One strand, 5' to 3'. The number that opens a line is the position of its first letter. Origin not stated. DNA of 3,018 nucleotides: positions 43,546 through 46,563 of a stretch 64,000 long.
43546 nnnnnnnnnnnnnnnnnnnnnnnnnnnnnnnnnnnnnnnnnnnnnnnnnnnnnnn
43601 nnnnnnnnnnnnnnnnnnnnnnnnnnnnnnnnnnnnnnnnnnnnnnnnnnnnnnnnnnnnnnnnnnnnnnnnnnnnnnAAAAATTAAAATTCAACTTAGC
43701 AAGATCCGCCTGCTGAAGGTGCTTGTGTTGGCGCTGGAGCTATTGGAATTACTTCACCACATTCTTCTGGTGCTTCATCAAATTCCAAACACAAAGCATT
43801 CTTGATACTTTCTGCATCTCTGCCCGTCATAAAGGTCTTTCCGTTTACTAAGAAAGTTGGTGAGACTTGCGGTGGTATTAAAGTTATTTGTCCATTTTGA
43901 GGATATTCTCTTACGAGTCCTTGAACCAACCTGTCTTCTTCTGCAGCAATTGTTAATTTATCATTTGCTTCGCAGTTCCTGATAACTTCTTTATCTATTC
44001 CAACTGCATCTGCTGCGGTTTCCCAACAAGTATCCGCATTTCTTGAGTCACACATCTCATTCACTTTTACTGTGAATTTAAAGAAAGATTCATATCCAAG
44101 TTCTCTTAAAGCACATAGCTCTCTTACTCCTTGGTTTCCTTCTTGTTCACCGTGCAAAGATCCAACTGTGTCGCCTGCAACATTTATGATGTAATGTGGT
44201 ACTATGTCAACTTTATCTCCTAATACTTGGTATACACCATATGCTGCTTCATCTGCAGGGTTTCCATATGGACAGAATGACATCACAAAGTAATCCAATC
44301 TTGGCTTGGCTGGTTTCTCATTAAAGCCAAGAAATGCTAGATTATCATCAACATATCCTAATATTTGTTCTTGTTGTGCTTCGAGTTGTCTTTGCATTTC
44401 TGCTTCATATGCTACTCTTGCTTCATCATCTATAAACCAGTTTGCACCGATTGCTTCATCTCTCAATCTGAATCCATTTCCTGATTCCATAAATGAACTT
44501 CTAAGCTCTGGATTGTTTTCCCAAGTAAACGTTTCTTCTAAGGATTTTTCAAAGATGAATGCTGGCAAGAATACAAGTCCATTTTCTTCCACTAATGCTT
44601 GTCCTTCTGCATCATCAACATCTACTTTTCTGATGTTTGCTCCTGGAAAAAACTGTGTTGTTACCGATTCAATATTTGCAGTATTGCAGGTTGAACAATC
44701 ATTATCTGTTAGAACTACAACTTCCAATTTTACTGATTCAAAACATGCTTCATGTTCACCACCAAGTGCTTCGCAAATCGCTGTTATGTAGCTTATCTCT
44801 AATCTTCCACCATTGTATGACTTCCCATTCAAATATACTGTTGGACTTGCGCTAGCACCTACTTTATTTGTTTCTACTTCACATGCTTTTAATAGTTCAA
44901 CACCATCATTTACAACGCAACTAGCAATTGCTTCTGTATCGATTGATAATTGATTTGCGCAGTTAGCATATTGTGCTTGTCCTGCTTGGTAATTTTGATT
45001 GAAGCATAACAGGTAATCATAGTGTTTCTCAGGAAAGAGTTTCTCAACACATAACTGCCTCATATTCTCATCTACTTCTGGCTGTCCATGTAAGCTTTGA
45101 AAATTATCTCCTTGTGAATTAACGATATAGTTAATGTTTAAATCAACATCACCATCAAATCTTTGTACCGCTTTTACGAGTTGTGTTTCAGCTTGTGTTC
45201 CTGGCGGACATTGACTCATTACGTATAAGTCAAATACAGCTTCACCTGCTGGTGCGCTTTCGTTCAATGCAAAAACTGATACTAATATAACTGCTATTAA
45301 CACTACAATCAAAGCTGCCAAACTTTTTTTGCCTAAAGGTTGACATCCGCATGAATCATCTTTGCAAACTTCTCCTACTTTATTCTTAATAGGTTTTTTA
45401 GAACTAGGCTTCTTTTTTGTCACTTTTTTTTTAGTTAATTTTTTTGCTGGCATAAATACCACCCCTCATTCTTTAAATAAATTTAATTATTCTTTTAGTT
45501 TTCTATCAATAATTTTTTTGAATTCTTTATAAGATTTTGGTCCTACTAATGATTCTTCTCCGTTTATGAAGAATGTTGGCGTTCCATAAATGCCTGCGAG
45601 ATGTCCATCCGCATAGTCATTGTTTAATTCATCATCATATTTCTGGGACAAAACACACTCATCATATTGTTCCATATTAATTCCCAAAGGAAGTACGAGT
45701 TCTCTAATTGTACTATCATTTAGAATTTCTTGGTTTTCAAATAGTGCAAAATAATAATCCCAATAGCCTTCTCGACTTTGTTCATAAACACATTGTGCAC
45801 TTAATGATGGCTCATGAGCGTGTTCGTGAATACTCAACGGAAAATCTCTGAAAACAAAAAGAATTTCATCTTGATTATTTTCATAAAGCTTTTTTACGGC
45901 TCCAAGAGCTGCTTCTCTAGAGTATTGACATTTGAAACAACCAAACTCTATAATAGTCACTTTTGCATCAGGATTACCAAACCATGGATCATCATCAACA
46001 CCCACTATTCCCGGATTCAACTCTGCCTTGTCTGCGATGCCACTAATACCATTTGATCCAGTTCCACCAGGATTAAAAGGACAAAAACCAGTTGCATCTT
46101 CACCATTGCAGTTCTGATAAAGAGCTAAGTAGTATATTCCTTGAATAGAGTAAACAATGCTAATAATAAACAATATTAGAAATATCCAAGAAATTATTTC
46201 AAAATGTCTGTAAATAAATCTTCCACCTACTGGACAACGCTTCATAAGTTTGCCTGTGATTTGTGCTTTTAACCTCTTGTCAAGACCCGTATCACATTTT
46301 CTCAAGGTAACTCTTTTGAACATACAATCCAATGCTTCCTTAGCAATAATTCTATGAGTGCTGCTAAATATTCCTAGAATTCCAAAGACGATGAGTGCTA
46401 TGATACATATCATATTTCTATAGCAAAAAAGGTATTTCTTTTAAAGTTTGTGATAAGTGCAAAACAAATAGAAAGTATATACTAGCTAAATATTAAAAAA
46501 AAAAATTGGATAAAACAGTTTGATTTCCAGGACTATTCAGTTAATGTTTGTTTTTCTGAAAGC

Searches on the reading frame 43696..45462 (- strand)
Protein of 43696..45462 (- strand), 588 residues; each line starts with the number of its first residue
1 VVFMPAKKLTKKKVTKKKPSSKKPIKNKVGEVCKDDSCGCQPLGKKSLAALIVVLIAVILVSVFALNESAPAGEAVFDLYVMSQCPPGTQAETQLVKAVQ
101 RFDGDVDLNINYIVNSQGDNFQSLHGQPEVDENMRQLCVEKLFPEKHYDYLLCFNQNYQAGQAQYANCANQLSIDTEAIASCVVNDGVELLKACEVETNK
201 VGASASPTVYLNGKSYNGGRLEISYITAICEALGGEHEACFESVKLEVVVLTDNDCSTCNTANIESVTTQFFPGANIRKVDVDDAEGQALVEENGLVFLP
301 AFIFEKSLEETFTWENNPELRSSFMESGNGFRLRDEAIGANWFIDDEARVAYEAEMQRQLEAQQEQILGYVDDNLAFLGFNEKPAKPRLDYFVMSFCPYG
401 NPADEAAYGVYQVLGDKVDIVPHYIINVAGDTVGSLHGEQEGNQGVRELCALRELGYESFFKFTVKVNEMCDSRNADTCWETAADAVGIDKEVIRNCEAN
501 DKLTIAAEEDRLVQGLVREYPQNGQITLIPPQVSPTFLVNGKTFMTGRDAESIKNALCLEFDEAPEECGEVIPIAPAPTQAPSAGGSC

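Call 27: search_protein_families(library=pfam, proteins=[window:43696-45462:-], max_evalue=0.01)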
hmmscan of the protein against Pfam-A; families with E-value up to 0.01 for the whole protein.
window:43696-45462:- (588 aa): 3 families
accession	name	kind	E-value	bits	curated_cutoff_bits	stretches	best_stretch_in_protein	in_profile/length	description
PF03227.22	GILT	-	9.3e-10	39.2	22.4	1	78-171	3-106/107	Gamma interferon inducible lysosomal thiol reductase (GILT)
PF25011.1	VSR_TRX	-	4.5e-07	30.2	27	1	118-230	78-208/208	Vacuolar sorting receptor thioredoxin-like domain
PF13462.12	Thioredoxin_4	-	0.0038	17.9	23.2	0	77-217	17-151/165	Thioredoxin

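Call 49: find_homologous_proteins(query=window:43696-45462:-, max_evalue=0.001)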
Query window:43696-45462:- (588 aa): 254 proteins with E <= 0.001 among 8000 candidates; the best 120 are listed.
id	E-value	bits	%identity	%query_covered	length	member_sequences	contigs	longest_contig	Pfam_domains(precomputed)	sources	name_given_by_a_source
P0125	0.0e+0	1339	100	99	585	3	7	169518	PF25011.2,PF03227.23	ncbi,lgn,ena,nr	ncbi:hypothetical protein H8D36_04000 [archaeon]|nr:hypothetical protein [archaeon] MBL7056897.1 hyp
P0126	4.6e-203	694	57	87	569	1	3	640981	PF25011.2,PF03227.23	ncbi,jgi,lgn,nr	ncbi:hypothetical protein HQ533_00435 [Candidatus Woesearchaeota archaeon]|nr:hypothetical protein [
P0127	6.4e-167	575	48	97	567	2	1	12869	PF25011.2,PF03227.23,PF01323.27,PF13462.13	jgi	-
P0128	1.7e-141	491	42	99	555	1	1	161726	PF25011.2,PF03227.23,PF01323.27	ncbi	ncbi:MAG: hypothetical protein ABH828_03670 [archaeon]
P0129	2.1e-140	487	43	89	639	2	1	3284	PF25011.2,PF03227.23,PF01323.27,PF13462.13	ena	-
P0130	5.9e-140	486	44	87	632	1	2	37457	PF25011.2,PF03227.23,PF13462.13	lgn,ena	-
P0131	2.9e-139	483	44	89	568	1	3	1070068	PF13192.13,PF25011.2,PF03227.23,PF13098.14,PF13462.13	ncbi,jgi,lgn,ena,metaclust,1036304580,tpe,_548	jgi:hypothetical protein|metaclust:\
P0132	5.1e-138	479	44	92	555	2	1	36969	PF25011.2,PF03227.23,PF01323.27,PF13462.13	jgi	-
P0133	6.2e-138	479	45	88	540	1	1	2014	PF25011.2,PF03227.23,PF01323.27,PF13462.13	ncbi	ncbi:DsbA family protein, partial [Bacteroidota bacterium]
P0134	3.4e-137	477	43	85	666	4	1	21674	PF25011.2,PF03227.23,PF01323.27,PF13462.13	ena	-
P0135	3.5e-137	477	43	87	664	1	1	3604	PF25011.2,PF03227.23,PF01323.27,PF13462.13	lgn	-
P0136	1.1e-136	475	43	93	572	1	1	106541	PF25011.2,PF03227.23,PF13098.14,PF01323.27,PF13462.13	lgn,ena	-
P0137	4.4e-136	473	43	88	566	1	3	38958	PF25011.2,PF03227.23,PF13098.14,PF01323.27,PF13462.13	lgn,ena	-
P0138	2.7e-134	467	39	98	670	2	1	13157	PF25011.2,PF03227.23,PF01323.27,PF13462.13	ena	-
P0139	3.9e-134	467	42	92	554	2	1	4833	PF25011.2,PF03227.23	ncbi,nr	ncbi:MAG: hypothetical protein KKF65_05965 [Nanoarchaeota archaeon]|nr:hypothetical protein [Nanoarc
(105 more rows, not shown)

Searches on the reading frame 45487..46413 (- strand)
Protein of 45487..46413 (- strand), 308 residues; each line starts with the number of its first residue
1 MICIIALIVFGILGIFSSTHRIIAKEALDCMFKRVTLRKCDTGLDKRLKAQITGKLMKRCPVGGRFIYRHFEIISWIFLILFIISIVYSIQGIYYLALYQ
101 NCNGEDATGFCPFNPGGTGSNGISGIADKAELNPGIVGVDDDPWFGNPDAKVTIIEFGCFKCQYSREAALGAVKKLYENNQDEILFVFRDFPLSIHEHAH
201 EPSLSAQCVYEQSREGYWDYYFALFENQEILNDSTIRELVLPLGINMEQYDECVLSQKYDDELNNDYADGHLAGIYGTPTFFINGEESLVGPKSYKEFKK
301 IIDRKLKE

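Call 27: search_protein_families(library=pfam, proteins=[window:45487-46413:-], max_evalue=0.01)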
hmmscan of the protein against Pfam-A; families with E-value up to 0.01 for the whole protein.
window:45487-46413:- (308 aa): 3 families
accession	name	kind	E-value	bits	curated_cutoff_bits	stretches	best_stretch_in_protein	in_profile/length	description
PF13462.12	Thioredoxin_4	-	1e-21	78.3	23.2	1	141-303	4-164/165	Thioredoxin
PF01323.26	DSBA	-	3.6e-12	46.9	25.6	1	215-302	103-190/191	DSBA-like thioredoxin domain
PF13192.12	Thioredoxin_3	-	0.0018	18.7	24.8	0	265-302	37-75/76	Thioredoxin domain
